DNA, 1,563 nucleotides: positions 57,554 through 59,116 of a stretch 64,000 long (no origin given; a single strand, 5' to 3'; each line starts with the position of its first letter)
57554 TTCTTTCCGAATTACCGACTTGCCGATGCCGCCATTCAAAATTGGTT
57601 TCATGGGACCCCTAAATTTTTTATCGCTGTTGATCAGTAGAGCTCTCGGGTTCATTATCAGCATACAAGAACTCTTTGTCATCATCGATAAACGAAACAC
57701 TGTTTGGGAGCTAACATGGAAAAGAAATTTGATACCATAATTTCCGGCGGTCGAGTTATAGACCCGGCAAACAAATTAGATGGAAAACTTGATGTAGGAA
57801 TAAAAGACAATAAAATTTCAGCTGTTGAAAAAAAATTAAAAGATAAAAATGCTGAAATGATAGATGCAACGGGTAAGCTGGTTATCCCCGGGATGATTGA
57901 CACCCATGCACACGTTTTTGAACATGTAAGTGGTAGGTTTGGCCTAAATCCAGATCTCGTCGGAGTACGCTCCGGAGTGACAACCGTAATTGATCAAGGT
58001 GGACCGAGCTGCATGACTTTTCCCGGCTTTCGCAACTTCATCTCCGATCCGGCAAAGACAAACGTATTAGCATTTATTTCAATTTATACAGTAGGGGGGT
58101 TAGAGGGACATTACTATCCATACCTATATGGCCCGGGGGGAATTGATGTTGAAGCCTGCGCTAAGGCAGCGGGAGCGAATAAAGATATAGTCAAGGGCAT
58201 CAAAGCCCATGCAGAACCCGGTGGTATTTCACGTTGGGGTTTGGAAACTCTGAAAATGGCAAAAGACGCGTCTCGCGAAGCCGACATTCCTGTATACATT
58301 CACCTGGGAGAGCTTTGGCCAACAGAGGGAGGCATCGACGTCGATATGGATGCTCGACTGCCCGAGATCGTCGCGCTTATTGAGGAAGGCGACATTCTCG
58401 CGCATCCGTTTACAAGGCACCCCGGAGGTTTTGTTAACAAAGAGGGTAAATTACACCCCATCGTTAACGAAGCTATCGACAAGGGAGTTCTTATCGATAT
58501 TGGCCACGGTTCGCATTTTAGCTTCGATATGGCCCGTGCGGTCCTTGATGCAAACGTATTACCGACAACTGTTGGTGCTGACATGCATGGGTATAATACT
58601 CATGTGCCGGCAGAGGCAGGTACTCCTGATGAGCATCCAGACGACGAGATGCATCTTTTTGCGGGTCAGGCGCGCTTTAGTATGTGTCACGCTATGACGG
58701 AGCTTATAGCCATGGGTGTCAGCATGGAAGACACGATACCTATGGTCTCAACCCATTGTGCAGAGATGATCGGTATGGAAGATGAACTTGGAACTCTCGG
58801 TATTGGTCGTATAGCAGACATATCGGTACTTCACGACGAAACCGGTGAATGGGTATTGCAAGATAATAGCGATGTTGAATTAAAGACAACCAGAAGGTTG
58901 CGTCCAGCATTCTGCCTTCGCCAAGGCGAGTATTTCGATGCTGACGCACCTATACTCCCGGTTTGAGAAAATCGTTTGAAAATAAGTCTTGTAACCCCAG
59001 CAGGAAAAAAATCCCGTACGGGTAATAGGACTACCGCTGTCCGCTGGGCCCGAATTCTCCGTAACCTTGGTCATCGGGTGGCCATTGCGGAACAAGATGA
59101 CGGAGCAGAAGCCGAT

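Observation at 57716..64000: Orphan selenosugar-type module: ABC importer and FAD-oxidoreductase::SelD fusion converge on an amidohydrolase plus SenB-like glycosyltransferase pair, with no SenA/OvsA partner in view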

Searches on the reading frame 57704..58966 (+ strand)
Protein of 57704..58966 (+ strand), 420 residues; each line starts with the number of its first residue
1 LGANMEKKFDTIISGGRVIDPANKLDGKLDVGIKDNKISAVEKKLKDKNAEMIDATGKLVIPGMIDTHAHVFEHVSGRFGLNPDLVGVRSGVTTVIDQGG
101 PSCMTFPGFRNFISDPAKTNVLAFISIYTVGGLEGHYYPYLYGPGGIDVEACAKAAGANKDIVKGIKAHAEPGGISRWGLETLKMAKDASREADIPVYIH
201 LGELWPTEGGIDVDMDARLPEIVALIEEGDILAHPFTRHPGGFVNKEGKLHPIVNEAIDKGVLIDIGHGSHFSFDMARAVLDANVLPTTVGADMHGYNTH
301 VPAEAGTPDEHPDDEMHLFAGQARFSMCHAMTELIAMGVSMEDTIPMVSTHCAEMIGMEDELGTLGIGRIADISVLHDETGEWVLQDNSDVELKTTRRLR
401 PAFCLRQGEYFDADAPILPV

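Call 3: search_protein_families(library=pfam, proteins=[window:57704-58966:+], max_evalue=0.01)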
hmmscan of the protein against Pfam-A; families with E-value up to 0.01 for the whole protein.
window:57704-58966:+ (420 aa): 2 families
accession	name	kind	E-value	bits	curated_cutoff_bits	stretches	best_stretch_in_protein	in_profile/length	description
PF07969.17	Amidohydro_3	-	5.3e-12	46.4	29.7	2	51-96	1-48/472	Amidohydrolase family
PF01979.26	Amidohydro_1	-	1.1e-08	35.1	25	1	325-376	258-318/345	Amidohydrolase family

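Call 4: search_protein_families(library=ncbifam, proteins=[window:57704-58966:+], max_evalue=0.01)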
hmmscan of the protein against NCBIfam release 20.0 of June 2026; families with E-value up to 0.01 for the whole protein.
window:57704-58966:+ (420 aa): 69 families (the best 25 are shown)
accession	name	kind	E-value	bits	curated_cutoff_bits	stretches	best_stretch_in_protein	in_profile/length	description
NF006689.0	PRK09237.1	equivalog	1e-119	399.5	371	1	8-414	2-373/383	amidohydrolase/deacetylase family metallohydrolase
TIGR03583.1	EF_0837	hypoth_equivalog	9.1e-58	196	432.15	2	27-298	13-272/365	amidohydrolase/deacetylase family metallohydrolase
NF009060.0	PRK12394.1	equivalog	5.3e-57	193.3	442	2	8-297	2-279/381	metallo-dependent hydrolase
NF006560.0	PRK09061.1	subfamily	2e-19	69.3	340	1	4-79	21-95/517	amidohydrolase family protein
NF009941.0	PRK13404.1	subfamily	9.6e-17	60.8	647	1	7-75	2-67/478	dihydropyrimidinase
NF006056.0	PRK08204.1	subfamily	2.3e-16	59.6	391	1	11-75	5-71/449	hypothetical protein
TIGR03121.1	one_C_dehyd_A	equivalog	2.5e-16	59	392.75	2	11-71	2-62/556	formylmethanofuran dehydrogenase subunit A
NF006844.0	PRK09357.2-5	equivalog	7.5e-16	58.2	701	1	12-71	5-64/422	dihydroorotase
NF004839.0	PRK06189.1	equivalog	3.8e-14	52.2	631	1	8-73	2-65/451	allantoinase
NF006839.0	PRK09357.1-4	equivalog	1.3e-13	50.4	576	1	12-73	3-64/422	dihydroorotase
NF006845.0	PRK09357.2-6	equivalog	1.8e-13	50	728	1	12-73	4-66/428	dihydroorotase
NF011990.0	PRK15446.2-6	subfamily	5.4e-13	48.4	233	2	11-74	3-69/390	alpha-D-ribose 1-methylphosphonate 5-triphosphate diphosphatase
TIGR03178.1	allantoinase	equivalog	1.8e-12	46.8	357.85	1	10-73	1-62/441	allantoinase AllB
TIGR02033.1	D-hydantoinase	equivalog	2.1e-12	46.7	393.25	1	12-77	2-66/454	dihydropyrimidinase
NF005791.0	PRK07627.1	equivalog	6.1e-12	45.2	442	1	12-74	4-67/425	dihydroorotase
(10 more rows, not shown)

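Call 15: search_solved_structures(query=window:57704-58966:+, show_alignments=2)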
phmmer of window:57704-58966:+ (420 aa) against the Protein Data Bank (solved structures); distinct sequences matched with E-value up to 0.001: 50.
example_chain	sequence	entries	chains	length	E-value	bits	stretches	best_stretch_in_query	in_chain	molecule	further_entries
8je0_A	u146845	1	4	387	1.2e-36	129.9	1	8-295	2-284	Amidase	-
2ogj_A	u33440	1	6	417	3.2e-34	121.8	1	34-302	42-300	Dihydroorotase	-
8wzy_A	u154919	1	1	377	5.8e-33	117.7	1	15-298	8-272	Dihydroorotase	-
2ics_A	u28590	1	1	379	2.2e-29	105.9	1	11-413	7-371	Adenine Deaminase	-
6gde_A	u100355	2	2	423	2.8e-14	56.1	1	11-73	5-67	Dihydroorotase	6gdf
3d6n_A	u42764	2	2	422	2.9e-14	56.1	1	11-73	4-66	Dihydroorotase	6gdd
4bjh_A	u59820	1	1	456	3.2e-14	55.9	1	11-73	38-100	DIHYDROOROTASE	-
1xrf_A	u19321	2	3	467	3.2e-14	55.9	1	11-73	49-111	Dihydroorotase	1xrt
4yiw_A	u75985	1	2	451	4.8e-09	38.9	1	12-127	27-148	Dihydroorotase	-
3ooq_A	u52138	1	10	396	5.5e-09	38.7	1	21-73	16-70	amidohydrolase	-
1m7j_A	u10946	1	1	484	6.4e-09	38.5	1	8-97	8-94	D-aminoacylase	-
1rjp_A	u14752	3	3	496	6.5e-09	38.5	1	8-97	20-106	D-aminoacylase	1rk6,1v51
1rjq_A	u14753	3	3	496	6.5e-09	38.5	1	8-97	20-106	D-aminoacylase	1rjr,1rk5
1v4y_A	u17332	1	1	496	6.5e-09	38.5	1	8-97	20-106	D-aminoacylase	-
3mpg_A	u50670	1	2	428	6.8e-09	38.4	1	14-127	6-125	Dihydroorotase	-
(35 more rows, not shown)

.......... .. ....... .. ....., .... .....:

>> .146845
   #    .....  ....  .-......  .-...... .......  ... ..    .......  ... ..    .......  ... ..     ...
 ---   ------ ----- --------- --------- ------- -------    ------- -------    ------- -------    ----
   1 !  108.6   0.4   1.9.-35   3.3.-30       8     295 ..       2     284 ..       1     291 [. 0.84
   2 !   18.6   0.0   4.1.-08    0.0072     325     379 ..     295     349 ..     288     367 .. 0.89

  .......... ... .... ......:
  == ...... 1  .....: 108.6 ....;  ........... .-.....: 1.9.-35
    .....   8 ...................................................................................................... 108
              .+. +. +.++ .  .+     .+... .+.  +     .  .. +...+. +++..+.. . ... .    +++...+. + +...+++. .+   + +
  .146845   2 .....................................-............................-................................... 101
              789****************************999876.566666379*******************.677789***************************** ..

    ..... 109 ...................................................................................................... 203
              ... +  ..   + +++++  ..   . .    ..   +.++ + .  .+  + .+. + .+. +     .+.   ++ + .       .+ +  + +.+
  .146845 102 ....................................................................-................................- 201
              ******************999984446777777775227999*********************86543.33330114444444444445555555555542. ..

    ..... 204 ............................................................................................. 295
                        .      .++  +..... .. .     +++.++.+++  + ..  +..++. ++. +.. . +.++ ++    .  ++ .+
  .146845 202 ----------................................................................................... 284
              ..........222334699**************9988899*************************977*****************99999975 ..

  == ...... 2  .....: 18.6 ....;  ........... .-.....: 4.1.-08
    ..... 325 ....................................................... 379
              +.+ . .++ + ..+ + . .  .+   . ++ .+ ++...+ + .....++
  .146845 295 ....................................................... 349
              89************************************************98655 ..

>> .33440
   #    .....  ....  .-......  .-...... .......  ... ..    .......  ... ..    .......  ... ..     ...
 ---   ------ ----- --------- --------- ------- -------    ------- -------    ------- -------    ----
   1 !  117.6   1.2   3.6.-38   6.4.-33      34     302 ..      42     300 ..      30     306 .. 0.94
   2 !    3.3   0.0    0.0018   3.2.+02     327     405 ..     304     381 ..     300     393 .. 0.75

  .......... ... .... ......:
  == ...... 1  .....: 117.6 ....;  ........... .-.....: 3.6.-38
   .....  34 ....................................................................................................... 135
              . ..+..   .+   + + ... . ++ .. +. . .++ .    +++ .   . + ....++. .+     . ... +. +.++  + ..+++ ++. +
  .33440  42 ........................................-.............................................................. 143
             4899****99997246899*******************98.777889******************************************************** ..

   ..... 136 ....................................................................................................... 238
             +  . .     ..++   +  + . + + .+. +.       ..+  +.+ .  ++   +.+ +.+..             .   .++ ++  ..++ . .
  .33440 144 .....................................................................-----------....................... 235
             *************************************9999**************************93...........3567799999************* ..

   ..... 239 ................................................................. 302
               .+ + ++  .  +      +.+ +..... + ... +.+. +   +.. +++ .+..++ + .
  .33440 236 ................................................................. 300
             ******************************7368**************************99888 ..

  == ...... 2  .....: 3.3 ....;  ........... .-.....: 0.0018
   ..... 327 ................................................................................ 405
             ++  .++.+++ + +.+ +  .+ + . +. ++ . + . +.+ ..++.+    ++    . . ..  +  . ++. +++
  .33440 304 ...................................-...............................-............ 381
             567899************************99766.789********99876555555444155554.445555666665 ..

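Call 26: find_homologous_proteins(query=window:57704-58966:+, max_evalue=1e-20)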
Query window:57704-58966:+ (420 aa): 5552 proteins with E <= 1e-20 among 8000 candidates; the best 120 are listed.
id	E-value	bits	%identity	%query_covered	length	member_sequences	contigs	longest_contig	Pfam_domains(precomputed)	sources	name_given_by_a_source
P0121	6.3e-276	933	98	99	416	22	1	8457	PF07969.18,PF01979.27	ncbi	-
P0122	1.2e-260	883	91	99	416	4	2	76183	PF07969.18,PF01979.27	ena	-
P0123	1.1e-250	850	88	99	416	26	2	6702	PF07969.18,PF01979.27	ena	-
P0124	5.3e-246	835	86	99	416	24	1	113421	PF07969.18,PF01979.27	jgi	jgi:dihydroorotase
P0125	6.4e-246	834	85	100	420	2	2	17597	PF07969.18,PF01979.27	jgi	jgi:dihydroorotase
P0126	2.0e-245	833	86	99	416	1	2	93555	PF07969.18,PF01979.27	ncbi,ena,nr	ncbi:MAG: amidohydrolase/deacetylase family metallohydrolase [Alphaproteobacteria bacterium]|nr:amid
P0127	5.1e-245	831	85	99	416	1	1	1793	PF07969.18,PF01979.27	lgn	-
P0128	1.1e-244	830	85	99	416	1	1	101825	PF07969.18,PF01979.27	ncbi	-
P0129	1.3e-242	823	85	99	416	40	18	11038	PF07969.18,PF01979.27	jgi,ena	jgi:dihydroorotase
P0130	9.6e-224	761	79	99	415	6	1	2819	PF07969.18,PF01979.27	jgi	jgi:dihydroorotase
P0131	3.1e-222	756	77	99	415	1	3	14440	PF07969.18,PF01979.27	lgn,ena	-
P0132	8.7e-222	755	78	99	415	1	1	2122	PF07969.18,PF01979.27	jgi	-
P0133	2.8e-221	753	78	99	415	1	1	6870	PF07969.18,PF01979.27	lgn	-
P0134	4.4e-221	752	92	83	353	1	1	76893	PF07969.18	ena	-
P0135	2.4e-220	750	78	99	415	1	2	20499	PF07969.18,PF01979.27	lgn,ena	-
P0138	4.3e-217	739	76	99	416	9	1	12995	PF07969.18,PF01979.27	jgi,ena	-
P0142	3.2e-211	720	74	99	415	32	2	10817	PF07969.18,PF01979.27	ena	-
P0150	5.3e-206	703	71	99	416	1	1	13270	PF07969.18,PF01979.27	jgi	jgi:dihydroorotase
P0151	2.1e-205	701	71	99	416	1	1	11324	PF07969.18,PF01979.27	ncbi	-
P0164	3.6e-183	628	64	99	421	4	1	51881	PF07969.18,PF01979.27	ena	-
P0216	5.6e-171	587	60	99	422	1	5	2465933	PF07969.18,PF01979.27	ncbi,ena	-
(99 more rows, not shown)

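Call 27: find_encoding_contigs(protein=P0135, flank=9000, max_places=1)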
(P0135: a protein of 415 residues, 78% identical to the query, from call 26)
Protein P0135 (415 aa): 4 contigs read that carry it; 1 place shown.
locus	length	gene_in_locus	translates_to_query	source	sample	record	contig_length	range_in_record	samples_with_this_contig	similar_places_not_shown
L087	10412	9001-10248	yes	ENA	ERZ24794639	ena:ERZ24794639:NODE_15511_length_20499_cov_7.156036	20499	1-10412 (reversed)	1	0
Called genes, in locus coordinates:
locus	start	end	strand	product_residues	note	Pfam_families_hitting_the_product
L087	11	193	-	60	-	-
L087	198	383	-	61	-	-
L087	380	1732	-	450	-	PF20695:UbiD_N, PF01977:UbiD, PF20696:UbiD_C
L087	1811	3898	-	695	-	PF02629:CoA_binding (weak), PF13380:CoA_binding_2, PF13607:Succ_CoA_lig, PF13549:ATP-grasp_5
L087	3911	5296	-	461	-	PF20695:UbiD_N, PF01977:UbiD, PF20696:UbiD_C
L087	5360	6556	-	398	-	PF06545:AllG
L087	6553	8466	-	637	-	PF02738:MoCoBD_1, PF20256:MoCoBD_2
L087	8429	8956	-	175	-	-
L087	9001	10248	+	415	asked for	PF07969:Amidohydro_3 (weak), PF01979:Amidohydro_1 (weak), PF07969:Amidohydro_3 (weak)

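Call 28: find_encoding_contigs(protein=P0150, flank=9000, max_places=1)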
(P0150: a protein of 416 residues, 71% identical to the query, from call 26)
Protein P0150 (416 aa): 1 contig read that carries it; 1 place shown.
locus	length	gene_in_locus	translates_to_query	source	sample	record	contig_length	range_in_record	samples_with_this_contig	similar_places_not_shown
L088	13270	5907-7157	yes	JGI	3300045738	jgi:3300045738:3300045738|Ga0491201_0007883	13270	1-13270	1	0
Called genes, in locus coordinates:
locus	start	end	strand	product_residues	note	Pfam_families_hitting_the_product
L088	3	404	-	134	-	?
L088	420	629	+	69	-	-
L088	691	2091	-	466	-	PF20695:UbiD_N, PF01977:UbiD, PF20696:UbiD_C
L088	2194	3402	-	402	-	PF06545:AllG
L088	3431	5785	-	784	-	PF01315:Ald_Xan_dh_C, PF02738:MoCoBD_1, PF20256:MoCoBD_2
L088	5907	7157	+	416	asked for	PF07969:Amidohydro_3 (weak), PF01979:Amidohydro_1 (faint)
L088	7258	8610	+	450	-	PF20695:UbiD_N, PF01977:UbiD, PF20696:UbiD_C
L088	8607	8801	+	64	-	-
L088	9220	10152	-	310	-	PF11392:AllH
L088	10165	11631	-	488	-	PF27530:HMA_AllF_N, PF02629:CoA_binding (weak), PF00549:Ligase_CoA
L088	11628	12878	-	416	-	PF06545:AllG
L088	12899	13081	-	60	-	-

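Call 29: find_encoding_contigs(protein=P0164, flank=9000, max_places=1)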
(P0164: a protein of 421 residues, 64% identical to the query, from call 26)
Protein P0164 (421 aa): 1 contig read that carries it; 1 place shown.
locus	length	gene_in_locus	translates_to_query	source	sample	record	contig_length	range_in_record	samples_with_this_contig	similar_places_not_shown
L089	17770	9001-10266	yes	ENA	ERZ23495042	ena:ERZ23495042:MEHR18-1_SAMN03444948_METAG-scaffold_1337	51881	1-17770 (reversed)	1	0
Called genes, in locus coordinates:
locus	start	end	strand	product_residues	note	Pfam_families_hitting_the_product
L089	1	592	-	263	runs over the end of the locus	PF23441:SDR (faint), PF00106:adh_short, PF08659:KR, PF13561:adh_short_C2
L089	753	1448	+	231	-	PF00392:GntR, PF07729:FCD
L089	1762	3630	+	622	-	PF01425:Amidase, PF21986:AH_C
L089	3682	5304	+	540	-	PF00496:SBP_bac_5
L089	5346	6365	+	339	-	PF19300:BPD_transp_1_N, PF00528:BPD_transp_1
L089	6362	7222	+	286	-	PF12911:OppC_N (weak), PF00528:BPD_transp_1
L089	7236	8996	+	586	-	PF13191:AAA_16 (faint), PF00005:ABC_tran, PF02463:SMC_N (faint), PF13401:AAA_22 (faint), PF13304:AAA_21 (weak), PF08352:oligo_HPY, PF00005:ABC_tran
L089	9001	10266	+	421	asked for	PF07969:Amidohydro_3 (weak), PF01979:Amidohydro_1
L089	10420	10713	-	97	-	PF11533:AtzH-like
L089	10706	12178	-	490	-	-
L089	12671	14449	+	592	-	PF02538:Hydantoinase_B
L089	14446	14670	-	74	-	-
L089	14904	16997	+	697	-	PF05378:Hydant_A_N, PF01968:Hydantoinase_A, PF19278:Hydant_A_C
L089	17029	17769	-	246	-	PF00903:Glyoxalase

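Call 30: find_encoding_contigs(protein=P0216, flank=9000, max_places=1)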
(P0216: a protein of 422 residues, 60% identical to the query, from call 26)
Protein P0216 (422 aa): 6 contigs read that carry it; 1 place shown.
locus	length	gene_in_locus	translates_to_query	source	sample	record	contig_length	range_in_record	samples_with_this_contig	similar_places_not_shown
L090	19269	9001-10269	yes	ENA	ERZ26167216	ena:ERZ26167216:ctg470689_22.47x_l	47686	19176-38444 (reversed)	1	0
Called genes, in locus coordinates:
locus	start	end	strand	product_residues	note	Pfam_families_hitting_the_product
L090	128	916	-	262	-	-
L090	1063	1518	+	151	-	-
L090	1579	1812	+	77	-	-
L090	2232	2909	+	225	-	PF13356:Arm-DNA-bind_3, PF14659:Phage_int_SAM_3 (weak)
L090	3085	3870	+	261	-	-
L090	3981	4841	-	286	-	PF12760:Zn_ribbon_IS1595, PF12762:DDE_Tnp_IS1595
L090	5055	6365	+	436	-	PF00872:Transposase_mut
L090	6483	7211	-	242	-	PF01695:IstB_IS21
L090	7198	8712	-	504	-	PF00665:rve (weak), PF22483:Mu-transpos_C_2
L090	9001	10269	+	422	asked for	PF07969:Amidohydro_3 (faint), PF01979:Amidohydro_1 (faint)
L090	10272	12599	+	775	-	PF01315:Ald_Xan_dh_C, PF02738:MoCoBD_1, PF20256:MoCoBD_2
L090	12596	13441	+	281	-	PF00941:FAD_binding_5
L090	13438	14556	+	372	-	PF00111:Fer2, PF13085:Fer2_3 (weak), PF01799:Fer2_2, PF06240:COXG, PF10604:Polyketide_cyc2 (weak)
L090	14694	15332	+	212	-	PF01425:Amidase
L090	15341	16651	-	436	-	PF00872:Transposase_mut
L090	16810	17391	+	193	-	PF01425:Amidase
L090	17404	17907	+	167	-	PF22784:PTP-SAK, PF22785:Tc-R-P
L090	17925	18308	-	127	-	PF07238:PilZ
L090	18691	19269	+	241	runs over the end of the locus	PF04366:Ysc84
